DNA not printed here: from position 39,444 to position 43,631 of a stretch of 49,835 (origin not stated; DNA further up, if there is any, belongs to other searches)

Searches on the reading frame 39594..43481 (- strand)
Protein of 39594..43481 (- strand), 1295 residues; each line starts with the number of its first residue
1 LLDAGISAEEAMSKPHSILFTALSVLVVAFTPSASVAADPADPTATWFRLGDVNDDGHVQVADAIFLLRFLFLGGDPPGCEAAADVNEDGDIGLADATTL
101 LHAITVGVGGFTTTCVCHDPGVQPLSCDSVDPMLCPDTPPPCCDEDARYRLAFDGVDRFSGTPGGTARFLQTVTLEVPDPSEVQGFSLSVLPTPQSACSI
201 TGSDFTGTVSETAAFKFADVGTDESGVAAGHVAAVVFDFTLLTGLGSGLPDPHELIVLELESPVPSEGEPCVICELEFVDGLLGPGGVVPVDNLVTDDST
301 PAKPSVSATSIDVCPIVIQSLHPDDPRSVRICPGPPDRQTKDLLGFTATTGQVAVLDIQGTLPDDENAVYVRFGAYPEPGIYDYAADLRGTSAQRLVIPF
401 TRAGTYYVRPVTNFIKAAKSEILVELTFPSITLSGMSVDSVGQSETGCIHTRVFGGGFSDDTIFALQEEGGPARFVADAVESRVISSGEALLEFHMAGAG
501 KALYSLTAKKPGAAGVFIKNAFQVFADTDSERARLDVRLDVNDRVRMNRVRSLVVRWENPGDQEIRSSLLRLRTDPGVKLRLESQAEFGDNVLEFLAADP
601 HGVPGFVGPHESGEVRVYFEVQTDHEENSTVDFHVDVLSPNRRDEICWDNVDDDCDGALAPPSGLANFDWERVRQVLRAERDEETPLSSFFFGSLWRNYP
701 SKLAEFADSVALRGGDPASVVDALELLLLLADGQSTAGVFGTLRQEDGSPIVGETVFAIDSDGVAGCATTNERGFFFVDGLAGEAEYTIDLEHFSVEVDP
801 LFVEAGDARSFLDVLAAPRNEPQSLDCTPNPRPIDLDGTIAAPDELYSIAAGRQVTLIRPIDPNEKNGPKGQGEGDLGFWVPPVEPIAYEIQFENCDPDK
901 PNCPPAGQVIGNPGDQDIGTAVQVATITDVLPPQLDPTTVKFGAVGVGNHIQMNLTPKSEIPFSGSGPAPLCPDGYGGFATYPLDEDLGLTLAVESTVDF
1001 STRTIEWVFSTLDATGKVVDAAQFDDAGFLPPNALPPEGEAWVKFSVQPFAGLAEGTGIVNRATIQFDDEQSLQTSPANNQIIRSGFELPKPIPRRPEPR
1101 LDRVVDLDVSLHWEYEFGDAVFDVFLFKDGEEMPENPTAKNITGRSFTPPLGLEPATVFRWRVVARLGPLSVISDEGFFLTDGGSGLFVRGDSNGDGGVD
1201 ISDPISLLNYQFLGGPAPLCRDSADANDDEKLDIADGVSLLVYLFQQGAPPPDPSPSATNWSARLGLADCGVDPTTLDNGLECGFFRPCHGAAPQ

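Call 17: search_protein_families(library=pfam, proteins=[window:39594-43481:-], max_evalue=0.00001)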
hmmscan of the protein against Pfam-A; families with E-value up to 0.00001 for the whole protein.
window:39594-43481:- (1295 aa): 1 family
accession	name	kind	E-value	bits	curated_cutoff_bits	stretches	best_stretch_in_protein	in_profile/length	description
PF00404.24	Dockerin_1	-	3.2e-10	40.5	22.9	1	50-102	1-54/57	Dockerin type I domain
